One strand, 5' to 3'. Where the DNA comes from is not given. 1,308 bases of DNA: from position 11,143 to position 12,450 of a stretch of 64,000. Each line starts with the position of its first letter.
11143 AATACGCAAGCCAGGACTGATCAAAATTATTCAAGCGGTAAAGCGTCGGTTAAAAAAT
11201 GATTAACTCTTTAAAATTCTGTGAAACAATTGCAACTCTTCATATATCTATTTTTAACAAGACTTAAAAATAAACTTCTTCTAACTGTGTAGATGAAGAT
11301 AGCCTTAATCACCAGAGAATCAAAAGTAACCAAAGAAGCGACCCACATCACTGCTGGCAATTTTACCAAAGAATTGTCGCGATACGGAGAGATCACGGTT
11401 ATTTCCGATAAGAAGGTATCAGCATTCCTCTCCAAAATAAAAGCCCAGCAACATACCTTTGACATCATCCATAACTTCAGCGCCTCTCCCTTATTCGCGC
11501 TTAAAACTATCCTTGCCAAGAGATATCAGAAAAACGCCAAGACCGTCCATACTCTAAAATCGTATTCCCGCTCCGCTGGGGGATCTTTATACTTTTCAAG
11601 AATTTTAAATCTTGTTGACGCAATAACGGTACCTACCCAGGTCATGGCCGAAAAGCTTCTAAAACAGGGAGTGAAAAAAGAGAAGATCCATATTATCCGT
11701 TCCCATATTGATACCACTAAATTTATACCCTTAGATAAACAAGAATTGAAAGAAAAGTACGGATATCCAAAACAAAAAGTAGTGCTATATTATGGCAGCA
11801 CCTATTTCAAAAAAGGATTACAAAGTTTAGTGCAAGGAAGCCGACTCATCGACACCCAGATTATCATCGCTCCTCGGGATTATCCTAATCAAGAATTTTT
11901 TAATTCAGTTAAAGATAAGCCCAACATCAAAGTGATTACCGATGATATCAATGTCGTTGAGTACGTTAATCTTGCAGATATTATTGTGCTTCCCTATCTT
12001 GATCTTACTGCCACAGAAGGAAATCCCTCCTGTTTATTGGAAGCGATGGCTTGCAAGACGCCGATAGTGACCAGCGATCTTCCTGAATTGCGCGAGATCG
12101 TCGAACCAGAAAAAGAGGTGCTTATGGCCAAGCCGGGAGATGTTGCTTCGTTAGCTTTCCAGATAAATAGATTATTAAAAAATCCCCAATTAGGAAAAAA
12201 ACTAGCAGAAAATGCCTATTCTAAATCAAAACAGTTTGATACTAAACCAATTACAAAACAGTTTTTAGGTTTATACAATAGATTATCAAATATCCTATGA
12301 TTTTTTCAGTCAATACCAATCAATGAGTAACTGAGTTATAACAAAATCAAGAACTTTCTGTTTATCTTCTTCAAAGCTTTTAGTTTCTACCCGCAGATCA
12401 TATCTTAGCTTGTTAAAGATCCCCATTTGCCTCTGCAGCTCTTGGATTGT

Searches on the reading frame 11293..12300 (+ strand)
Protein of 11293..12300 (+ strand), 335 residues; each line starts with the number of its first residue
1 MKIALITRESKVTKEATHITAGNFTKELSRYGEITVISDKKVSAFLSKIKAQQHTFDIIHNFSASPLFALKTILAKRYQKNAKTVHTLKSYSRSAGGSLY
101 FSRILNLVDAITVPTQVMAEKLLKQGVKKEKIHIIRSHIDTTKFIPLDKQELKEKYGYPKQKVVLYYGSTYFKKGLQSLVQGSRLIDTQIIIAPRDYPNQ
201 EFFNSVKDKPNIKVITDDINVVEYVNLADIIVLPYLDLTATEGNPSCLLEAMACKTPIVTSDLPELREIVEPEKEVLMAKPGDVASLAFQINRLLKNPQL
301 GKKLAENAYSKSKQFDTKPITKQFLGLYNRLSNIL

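Call 3: search_protein_families(library=pfam, proteins=[window:11293-12300:+])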
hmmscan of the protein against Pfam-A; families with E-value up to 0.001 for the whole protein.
window:11293-12300:+ (335 aa): 5 families
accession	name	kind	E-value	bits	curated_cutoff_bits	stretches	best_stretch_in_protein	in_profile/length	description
PF00534.26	Glycos_transf_1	-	3.3e-19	69.5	26.4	1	149-310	2-171/172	Glycosyl transferases group 1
PF13692.12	Glyco_trans_1_4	-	1.3e-17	64.8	27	1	162-297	2-142/142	Glycosyl transferases group 1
PF13439.12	Glyco_transf_4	-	1.8e-11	44.8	28.5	1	51-142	68-169/170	Glycosyltransferase Family 4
PF13524.12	Glyco_trans_1_2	-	3.6e-08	33.9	25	1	248-311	67-128/144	Glycosyl transferase-like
PF13579.12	Glyco_trans_4_4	-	0.00035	21.4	29.7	1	49-136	67-156/158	Glycosyl transferase 4-like domain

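Call 4: search_protein_families(library=ncbifam, proteins=[window:11293-12300:+])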
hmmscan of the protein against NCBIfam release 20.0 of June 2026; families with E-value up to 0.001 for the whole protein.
window:11293-12300:+ (335 aa): 22 families
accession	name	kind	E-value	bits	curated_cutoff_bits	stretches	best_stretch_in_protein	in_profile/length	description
TIGR03999.1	thiol_BshA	equivalog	2e-18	66.5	273.7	1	52-331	81-373/375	N-acetyl-alpha-D-glucosaminyl L-malate synthase BshA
NF047684.1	TeichurnBiosyTuaC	equivalog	3.2e-17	62.6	550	1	43-330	96-388/391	teichuronic acid biosynthesis protein TuaC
TIGR04063.1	stp3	hypoth_equivalog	2.9e-16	59.4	442.05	1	103-309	153-372/397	TIGR04063 family PEP-CTERM/XrtA system glycosyltransferase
NF038298.1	EPS_HpsO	equivalog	3.3e-15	55.8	575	1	106-331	145-387/388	hormogonium polysaccharide biosynthesis glycosyltransferase HpsO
TIGR02149.1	glgA_Coryne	subfamily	9e-15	54.7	302.4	1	108-330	145-389/391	glycogen synthase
NF007640.0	PRK10307.1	subfamily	7.6e-13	48.1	276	1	103-323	167-399/411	WcaI family glycosyltransferase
NF053787.1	GlcN_PG_synth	equivalog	1.7e-12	46.9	480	1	99-331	135-359/361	N-acetylglucosaminyl phosphatidylglycerol synthase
NF053513.1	Gtran_IagA_BgsA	equivalog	4.3e-11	42.4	460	1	100-331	98-331/333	LTA glycolipid anchor biosynthesis glycosyltransferase, IagA/BgsA family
TIGR03088.1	stp2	hypoth_equivalog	1.4e-10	40.8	409.05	1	218-330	263-372/374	TIGR03088 family PEP-CTERM/XrtA system glycosyltransferase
TIGR04047.1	MSMEG_0565_glyc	hypoth_equivalog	3.5e-10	39.5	259.85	1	32-318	62-361/373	MSMEG_0565 family glycosyltransferase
NF041876.1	EPS_EpsE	equivalog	7.1e-10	38.7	400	1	220-311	288-375/389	exopolysaccharide biosynthesis GT4 family glycosyltransferase EpsE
NF038229.1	Glyco4_Geo_Pelo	equivalog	4e-09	35.9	400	1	236-331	242-336/338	GPMC system family 4 glycosyltransferase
NF049987.1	DaglGlyslTfaseDgs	equivalog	5e-09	35.5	500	1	100-331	90-327/332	processive diacylglycerol alpha-glucosyltransferase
TIGR03449.1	mycothiol_MshA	equivalog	7.5e-09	35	462.5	1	220-330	296-402/406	D-inositol-3-phosphate glycosyltransferase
NF050056.1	ProtGlycPglH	equivalog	4.4e-08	32.6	600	1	239-331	260-353/354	GalNAc-alpha-(1->4)-GalNAc-alpha-(1->3)-diNAcBac-PP-undecaprenol alpha-1,4-N-acetyl-D-galactosaminyltransferase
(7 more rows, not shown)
